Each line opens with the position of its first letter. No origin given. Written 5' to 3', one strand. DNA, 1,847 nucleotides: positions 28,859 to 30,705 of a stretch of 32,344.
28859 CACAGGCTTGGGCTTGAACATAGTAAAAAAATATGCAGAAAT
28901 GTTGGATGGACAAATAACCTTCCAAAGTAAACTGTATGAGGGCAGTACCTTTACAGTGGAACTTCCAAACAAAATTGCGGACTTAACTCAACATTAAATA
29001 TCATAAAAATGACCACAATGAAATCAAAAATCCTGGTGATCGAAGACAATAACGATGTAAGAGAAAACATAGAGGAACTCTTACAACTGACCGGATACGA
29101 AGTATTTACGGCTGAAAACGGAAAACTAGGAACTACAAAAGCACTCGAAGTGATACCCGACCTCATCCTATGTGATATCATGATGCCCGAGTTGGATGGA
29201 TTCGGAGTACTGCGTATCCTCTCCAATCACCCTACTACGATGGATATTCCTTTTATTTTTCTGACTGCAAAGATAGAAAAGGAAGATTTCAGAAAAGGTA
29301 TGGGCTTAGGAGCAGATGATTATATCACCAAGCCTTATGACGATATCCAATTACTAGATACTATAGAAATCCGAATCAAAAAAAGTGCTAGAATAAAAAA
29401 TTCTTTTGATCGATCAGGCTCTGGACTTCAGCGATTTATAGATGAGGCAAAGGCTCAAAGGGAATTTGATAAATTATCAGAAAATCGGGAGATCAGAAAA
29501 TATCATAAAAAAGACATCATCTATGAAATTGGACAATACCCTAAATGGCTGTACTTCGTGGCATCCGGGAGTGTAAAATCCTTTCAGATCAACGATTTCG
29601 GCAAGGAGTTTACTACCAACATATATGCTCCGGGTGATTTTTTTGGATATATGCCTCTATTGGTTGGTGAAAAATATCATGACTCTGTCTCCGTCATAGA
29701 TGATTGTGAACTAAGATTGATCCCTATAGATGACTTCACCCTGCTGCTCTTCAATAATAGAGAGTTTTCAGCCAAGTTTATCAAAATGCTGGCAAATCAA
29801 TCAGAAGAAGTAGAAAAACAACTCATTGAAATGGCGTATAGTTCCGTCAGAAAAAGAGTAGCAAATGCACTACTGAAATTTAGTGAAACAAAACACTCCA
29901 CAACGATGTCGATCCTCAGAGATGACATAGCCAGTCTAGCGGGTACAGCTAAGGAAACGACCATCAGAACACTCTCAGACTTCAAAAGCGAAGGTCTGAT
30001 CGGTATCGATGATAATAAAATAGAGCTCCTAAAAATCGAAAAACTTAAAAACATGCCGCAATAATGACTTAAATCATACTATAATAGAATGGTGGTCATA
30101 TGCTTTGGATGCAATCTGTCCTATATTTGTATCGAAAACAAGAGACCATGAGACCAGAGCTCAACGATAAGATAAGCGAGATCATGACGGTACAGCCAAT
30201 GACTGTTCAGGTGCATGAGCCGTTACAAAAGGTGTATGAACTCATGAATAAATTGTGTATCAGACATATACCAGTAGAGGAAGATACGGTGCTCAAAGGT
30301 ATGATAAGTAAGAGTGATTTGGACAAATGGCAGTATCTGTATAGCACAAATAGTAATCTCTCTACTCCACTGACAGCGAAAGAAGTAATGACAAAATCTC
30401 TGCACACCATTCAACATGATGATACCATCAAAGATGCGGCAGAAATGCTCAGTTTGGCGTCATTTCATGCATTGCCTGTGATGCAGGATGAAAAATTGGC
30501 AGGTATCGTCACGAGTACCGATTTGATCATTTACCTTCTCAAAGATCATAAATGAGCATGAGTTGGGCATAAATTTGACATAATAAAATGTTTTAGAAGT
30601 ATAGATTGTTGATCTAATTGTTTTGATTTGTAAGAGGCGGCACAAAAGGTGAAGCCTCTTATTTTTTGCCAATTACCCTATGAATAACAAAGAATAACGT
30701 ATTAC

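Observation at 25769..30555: Putative hypoxia-response island: heme-PAS kinase + REC-Crp regulator flanked by two CBS-pair-only proteins and a tandem-USP protein, abutting the respiratory operon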

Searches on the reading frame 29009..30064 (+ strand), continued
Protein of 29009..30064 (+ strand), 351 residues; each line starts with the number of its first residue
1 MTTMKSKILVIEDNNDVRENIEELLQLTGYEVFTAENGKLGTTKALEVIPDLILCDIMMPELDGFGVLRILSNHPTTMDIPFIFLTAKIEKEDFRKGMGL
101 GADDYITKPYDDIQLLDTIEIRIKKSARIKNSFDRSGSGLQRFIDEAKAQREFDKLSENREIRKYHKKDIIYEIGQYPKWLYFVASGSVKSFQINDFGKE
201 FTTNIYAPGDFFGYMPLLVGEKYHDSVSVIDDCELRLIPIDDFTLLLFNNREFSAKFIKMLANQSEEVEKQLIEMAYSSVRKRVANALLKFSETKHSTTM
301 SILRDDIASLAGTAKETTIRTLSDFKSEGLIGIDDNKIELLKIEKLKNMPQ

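Call 37: find_encoding_contigs(protein=P0049, flank=10000, max_places=2)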
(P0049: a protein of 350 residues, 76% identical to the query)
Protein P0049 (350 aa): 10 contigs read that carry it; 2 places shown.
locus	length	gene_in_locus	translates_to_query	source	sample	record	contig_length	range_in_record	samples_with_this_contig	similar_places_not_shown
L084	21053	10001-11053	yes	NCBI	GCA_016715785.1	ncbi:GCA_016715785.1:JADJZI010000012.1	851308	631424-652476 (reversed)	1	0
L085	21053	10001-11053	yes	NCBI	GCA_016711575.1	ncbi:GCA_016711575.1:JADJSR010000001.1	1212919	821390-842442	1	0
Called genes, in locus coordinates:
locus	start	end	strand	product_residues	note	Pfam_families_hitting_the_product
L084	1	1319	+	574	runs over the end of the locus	PF07969:Amidohydro_3, PF01979:Amidohydro_1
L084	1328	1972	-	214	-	-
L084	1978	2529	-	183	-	-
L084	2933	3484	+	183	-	PF07638:Sigma70_ECF, PF04542:Sigma70_r2, PF08281:Sigma70_r4_2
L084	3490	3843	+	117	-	-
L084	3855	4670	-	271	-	-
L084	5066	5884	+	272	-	PF02548:Pantoate_transf, PF13714:PEP_mutase (weak)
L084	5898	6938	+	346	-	PF02618:YceG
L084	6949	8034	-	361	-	PF00582:Usp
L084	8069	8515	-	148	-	PF00571:CBS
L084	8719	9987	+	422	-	PF00989:PAS, PF13188:PAS_8 (weak), PF13426:PAS_9, PF00512:HisKA, PF02518:HATPase_c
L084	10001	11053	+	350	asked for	PF00072:Response_reg, PF00027:cNMP_binding, PF13545:HTH_Crp_2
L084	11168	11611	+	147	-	PF00011:HSP20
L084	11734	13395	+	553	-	PF01257:2Fe-2S_thioredx (weak), PF01512:Complex1_51K, PF10589:NADH_4Fe-4S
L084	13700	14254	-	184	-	-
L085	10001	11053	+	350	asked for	PF00072:Response_reg, PF00027:cNMP_binding, PF13545:HTH_Crp_2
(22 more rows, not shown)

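Call 51: search_protein_families(library=pfam, proteins=[L004:3523-4368:+, L020:2324-3073:-, L027:14456-14899:+, L033:6417-7163:-, L037:8130-8558:-, L046:17803-18621:+, L051:19110-20453:+, L051:15657-16286:-, L055:7876-8592:+, L065:11574-12629:-], max_evalue=0.001)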
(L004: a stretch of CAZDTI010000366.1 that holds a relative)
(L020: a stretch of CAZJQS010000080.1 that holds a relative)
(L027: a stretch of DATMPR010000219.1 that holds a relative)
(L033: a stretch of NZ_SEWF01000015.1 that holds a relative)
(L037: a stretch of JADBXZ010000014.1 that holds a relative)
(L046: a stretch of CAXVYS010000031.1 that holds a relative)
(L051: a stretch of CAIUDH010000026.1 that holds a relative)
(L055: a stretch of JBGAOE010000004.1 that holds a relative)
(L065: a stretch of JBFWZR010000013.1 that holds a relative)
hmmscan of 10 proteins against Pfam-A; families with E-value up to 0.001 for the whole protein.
L004:3523-4368:+ (281 aa): 1 family
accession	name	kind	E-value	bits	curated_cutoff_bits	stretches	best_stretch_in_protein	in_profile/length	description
PF00582.32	Usp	-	3.4e-33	115.6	24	2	1-142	1-141/141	Universal stress protein family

L020:2324-3073:- (249 aa): 0 families

L027:14456-14899:+ (147 aa): 2 families
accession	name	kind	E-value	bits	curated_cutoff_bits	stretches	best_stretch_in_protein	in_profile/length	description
PF00011.27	HSP20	-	4.2e-24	85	20.8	1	45-146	2-101/102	Hsp20/alpha crystallin family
PF17886.7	ArsA_HSP20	-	2.4e-06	27.5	22.5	1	50-128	2-61/63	HSP20-like domain found in ArsA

L033:6417-7163:- (248 aa): 1 family
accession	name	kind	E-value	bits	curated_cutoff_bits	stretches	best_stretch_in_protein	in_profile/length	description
PF00487.30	FA_desaturase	-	1.3e-13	51.7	29.7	1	4-228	8-238/253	Fatty acid desaturase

L037:8130-8558:- (142 aa): 2 families
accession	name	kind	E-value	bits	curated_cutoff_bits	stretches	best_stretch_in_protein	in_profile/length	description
PF00011.27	HSP20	-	2.4e-26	92.2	20.8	1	40-142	2-102/102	Hsp20/alpha crystallin family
PF17886.7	ArsA_HSP20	-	3.9e-08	33.2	22.5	1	46-123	3-61/63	HSP20-like domain found in ArsA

L046:17803-18621:+ (272 aa): 1 family
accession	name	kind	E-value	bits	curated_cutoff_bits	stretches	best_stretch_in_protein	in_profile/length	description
PF06570.16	DUF1129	-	0.0006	19.9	29.1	1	106-175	114-183/207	Protein of unknown function (DUF1129)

L051:19110-20453:+ (447 aa): 1 family
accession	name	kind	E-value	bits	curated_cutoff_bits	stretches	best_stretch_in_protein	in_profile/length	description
PF09459.16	EB_dh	-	7e-21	75.8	33.3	1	62-436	4-232/236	Ethylbenzene dehydrogenase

L051:15657-16286:- (209 aa): 0 families

L055:7876-8592:+ (238 aa): 3 families
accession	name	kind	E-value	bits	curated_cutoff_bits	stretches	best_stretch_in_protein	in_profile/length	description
PF01243.27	PNPOx_N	-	3.7e-19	69.7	28.1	1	68-175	12-110/120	Pyridoxamine 5'-phosphate oxidase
PF10590.14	PNP_phzG_C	-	4.2e-17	62.2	27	1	196-238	1-42/42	Pyridoxine 5'-phosphate oxidase C-terminal dimerisation region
PF12766.13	Pyridox_oxase_2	-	2.7e-05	25.1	26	1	56-138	7-98/100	Pyridoxamine 5'-phosphate oxidase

L065:11574-12629:- (351 aa): 1 family
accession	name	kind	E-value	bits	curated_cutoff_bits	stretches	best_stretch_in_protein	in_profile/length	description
PF01594.21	AI-2E_transport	-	2.2e-42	145.9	34.3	1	20-336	7-325/327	AI-2E family transporter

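Call 65: search_protein_families(library=ncbifam, proteins=[L038:8233-8646:-, L051:11447-11827:+, L027:8134-8514:-, L050:8136-8516:-], max_evalue=1)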
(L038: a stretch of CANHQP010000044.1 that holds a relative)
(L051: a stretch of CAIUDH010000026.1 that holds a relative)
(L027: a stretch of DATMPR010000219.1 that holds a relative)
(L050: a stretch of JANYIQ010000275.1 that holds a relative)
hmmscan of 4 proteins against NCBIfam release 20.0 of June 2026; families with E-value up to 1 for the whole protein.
L038:8233-8646:- (137 aa): 0 families

L051:11447-11827:+ (126 aa): 1 family
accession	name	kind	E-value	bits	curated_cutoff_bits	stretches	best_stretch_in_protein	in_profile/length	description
NF000331.2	trim_DfrB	exception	0.1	12.5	137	1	77-105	12-40/78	trimethoprim-resistant dihydrofolate reductase DfrB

L027:8134-8514:- (126 aa): 1 family
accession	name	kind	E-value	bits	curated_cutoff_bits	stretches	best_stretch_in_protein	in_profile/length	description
NF006972.0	PRK09441.1-5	equivalog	0.034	12.6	804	1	39-103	280-347/514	alpha-amylase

L050:8136-8516:- (126 aa): 2 families
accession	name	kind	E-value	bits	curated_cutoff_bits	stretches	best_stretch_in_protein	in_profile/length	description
NF010753.0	PRK14156.1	equivalog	0.0015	18.5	172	1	9-88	42-130/180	nucleotide exchange factor GrpE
NF010759.0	PRK14162.1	equivalog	0.014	15.1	176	1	4-86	46-137/194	nucleotide exchange factor GrpE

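Call 74: search_protein_representatives(protein=window:29018-30064:+)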
Query: 348 residues. Proteins with E-value up to 0.001 (for the whole library): 565855; up to 1e-10: 118028; up to 1e-30: 1647. The best 150 are listed.
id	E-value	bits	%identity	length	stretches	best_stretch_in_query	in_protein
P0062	3.4e-156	536.0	88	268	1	1-266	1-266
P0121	8.0e-103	360.6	51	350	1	3-338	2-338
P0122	7.9e-100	350.8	51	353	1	3-344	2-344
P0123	7.2e-99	347.6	50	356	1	4-343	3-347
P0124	1.1e-98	347.0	49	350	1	1-345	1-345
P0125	5.0e-98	344.9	49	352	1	4-346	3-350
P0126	1.9e-97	342.9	48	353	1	1-347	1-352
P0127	2.2e-97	342.8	47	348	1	4-347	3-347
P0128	2.3e-97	342.7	50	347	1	3-348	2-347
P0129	3.4e-97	342.1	49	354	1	3-346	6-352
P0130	3.5e-96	338.8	48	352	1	2-346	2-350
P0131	5.0e-96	338.3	47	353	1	3-345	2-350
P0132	4.6e-95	335.1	48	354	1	4-344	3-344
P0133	1.5e-93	330.1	48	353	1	3-345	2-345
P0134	1.5e-93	330.1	47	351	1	4-346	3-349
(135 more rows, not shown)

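Call 75: predict_structure(alignment_id=A1)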
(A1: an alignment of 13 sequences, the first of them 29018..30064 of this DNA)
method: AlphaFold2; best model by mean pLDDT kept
length: 348 residues; sequences in the alignment: 13
mean_pLDDT: 75.8   pTM: 0.42
mean pLDDT of the five models: 75.8, 75.7, 75.0, 67.8, 64.4
residues with pLDDT >= 90: 57; 70-90: 180; 50-70: 80; < 50: 31
segments of 3 or more residues with pLDDT < 50: 92-96, 140-144, 152-156, 263-270
pLDDT, mean of each block of 10 residues (from residue 1): 87 90 91 93 92 85 83 81 63 50 76 81 65 51 48 55 91 86 89 76 85 82 91 79 62 66 47 65 83 75 63 74 87 83 78
secondary structure, 60 per line:
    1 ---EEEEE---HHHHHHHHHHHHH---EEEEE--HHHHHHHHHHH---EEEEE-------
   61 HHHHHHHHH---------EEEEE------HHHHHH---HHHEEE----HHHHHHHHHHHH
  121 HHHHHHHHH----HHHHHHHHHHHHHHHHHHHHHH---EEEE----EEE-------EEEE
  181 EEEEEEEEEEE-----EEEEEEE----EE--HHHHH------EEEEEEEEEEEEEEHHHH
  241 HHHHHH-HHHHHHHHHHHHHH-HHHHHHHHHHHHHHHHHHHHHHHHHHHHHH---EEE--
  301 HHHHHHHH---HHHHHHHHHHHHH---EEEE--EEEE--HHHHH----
elements in order: E4-8 H12-24 E28-32 H35-45 E49-53 H61-69 E79-83 H90-95 E102-104 H109-129 H134-155 E159-162 E167-169 E177-191 E197-203 H212-216 E223-236 H237-246 H248-261 H263-292 E296-298 H301-308 H312-324 E328-331 E334-337 H340-344

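Call 77: fold_search(model_id=the predicted structure, library=pdb)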
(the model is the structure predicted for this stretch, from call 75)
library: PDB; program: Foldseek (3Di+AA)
matches with E <= 10: 1948; with E <= 0.001: 1150
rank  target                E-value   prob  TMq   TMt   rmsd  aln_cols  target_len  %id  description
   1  4ev0_A                5.0e-18  1.00  0.31  0.48  14.5       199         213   28  Crystal Structure of Thermus thermophilus Catabolite Activator Protein (released 2012-06-20)
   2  4ev0_D                3.3e-17  1.00  0.31  0.49  14.1       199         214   28  Crystal Structure of Thermus thermophilus Catabolite Activator Protein (released 2012-06-20)
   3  4a2u_H                4.9e-15  1.00  0.31  0.47  17.6       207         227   20  CRP(CAP) from Myco. Tuberculosis, with cAMP (released 2012-10-10)
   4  3i54_D                1.3e-14  1.00  0.32  0.48  17.2       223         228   21  Crystal structure of MtbCRP in complex with cAMP (released 2009-09-08)
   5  3h3u_A                1.5e-14  1.00  0.29  0.45  17.7       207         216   20  Crystal structure of CRP (cAMP receptor Protein) from Mycobacterium tuberculosis (released 2010-02-02)
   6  7ff8_A                1.7e-14  1.00  0.31  0.52  17.7       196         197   24  Pseudomonas aeruginosa Virulence Factor Regulator with cAMP ligand and Cl(triethylphosphine)gold(I) (released 2022-07-27)
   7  3mzh_A                2.3e-14  1.00  0.32  0.48  17.6       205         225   20  Crystal structure of cAMP receptor protein from mycobacterium tuberculosis in complex with cAMP and its DNA binding el (released 2011-06-08)
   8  4cyd_A                2.9e-14  1.00  0.31  0.47  17.6       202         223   20  GlxR bound to cAMP (released 2014-12-17)
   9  9qly                  3.3e-14  1.00  0.31  0.45  17.2       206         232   20  Crystal structure of holo-D130A-FNR of A. fischeri (released 2026-04-08)
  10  3i54_C                3.4e-14  1.00  0.31  0.51  17.5       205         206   21  Crystal structure of MtbCRP in complex with cAMP (released 2009-09-08)
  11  3i54_A                4.1e-14  1.00  0.29  0.44  17.8       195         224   22  Crystal structure of MtbCRP in complex with cAMP (released 2009-09-08)
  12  9qmd                  4.1e-14  1.00  0.31  0.49  17.0       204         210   18  Crystal Structure of Dimeric Apo-L28H-FNR of A. Fischeri (released 2026-04-08)
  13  4byy_A                4.1e-14  1.00  0.29  0.43  17.5       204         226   20  Apo GlxR (released 2014-07-30)
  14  2gau                  4.6e-14  1.00  0.29  0.46  17.6       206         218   24  Crystal structure of transcriptional regulator, Crp/Fnr family from Porphyromonas gingivalis (APC80792), Structural geno (released 2006-04-11)
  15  9qlj                  5.2e-14  1.00  0.29  0.50  17.2       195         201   19  Crystal Structure of a Disordered Apo-form of A. Fischeri FNR (released 2026-04-08)
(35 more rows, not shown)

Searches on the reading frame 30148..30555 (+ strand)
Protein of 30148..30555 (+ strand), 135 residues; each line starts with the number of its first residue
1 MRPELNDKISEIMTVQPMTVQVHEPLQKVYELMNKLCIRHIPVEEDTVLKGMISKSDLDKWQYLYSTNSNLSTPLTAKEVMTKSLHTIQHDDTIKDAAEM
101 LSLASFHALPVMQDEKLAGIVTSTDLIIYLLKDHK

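Call 3: search_protein_families(library=pfam, proteins=[window:30148-30555:+], max_evalue=0.01)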
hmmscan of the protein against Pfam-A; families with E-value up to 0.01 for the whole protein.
window:30148-30555:+ (135 aa): 1 family
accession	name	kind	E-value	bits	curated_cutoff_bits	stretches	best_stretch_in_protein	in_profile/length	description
PF00571.33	CBS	-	1.7e-24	86.3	24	2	77-131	1-56/57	CBS domain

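Call 4: search_protein_families(library=ncbifam, proteins=[window:30148-30555:+], max_evalue=0.01)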
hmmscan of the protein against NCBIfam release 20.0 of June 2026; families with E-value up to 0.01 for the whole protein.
window:30148-30555:+ (135 aa): 23 families
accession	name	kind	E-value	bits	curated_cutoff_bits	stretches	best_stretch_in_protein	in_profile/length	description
NF011447.0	PRK14869.2-3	equivalog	1.4e-13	50.3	522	2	74-132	67-126/540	putative manganese-dependent inorganic diphosphatase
NF041552.1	TF_PrdR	equivalog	1.5e-11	43.4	795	1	6-127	5-122/577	sigma-54 dependent transcriptional regulator PrdR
NF011443.0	PRK14869.1-5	equivalog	1.7e-09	36.6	335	2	5-68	67-131/546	putative manganese-dependent inorganic diphosphatase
TIGR00393.1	kpsF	subfamily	9.6e-09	35.2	203.7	1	43-121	193-267/268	KpsF/GutQ family sugar-phosphate isomerase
TIGR01302.1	IMP_dehydrog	equivalog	1.9e-08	33.6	481.5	1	9-127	82-197/450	IMP dehydrogenase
NF011442.0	PRK14869.1-4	equivalog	2.7e-08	32.7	400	1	70-127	244-300/543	putative manganese-dependent inorganic diphosphatase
NF041630.1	CBS_CbpB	equivalog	4.1e-06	26.7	125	1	19-125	23-130/143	cyclic-di-AMP-binding protein CbpB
NF053863.1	DS11_antiphage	equivalog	4.2e-06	26.1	260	1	15-126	83-188/305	CBS domain-containing anti-phage protein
TIGR01137.1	cysta_beta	equivalog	5.5e-06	25.3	510.25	1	13-130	344-456/457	cystathionine beta-synthase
NF011440.0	PRK14869.1-2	equivalog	7.1e-06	24.9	746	0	8-73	68-135/541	putative manganese-dependent inorganic diphosphatase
NF041569.1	A-tRNAntase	equivalog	1.3e-05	23.7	1440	1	75-122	309-356/880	A-adding tRNA nucleotidyltransferase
NF011449.0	PRK14869.2-5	equivalog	1.6e-05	24.2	411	0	79-127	71-202/451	putative manganese-dependent inorganic diphosphatase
NF053603.1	HhpR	exception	3.8e-05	23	520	1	8-133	2-121/282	CBS domain-containing high hydrostatic pressure regulator HhpR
NF011445.0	PRK14869.2-1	equivalog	4.5e-05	22.1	483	1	5-104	66-165/548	putative manganese-dependent inorganic diphosphatase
TIGR01186.1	proV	subfamily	9.4e-05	21.7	326.6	1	7-129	242-356/363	betaine/proline/choline family ABC transporter ATP-binding protein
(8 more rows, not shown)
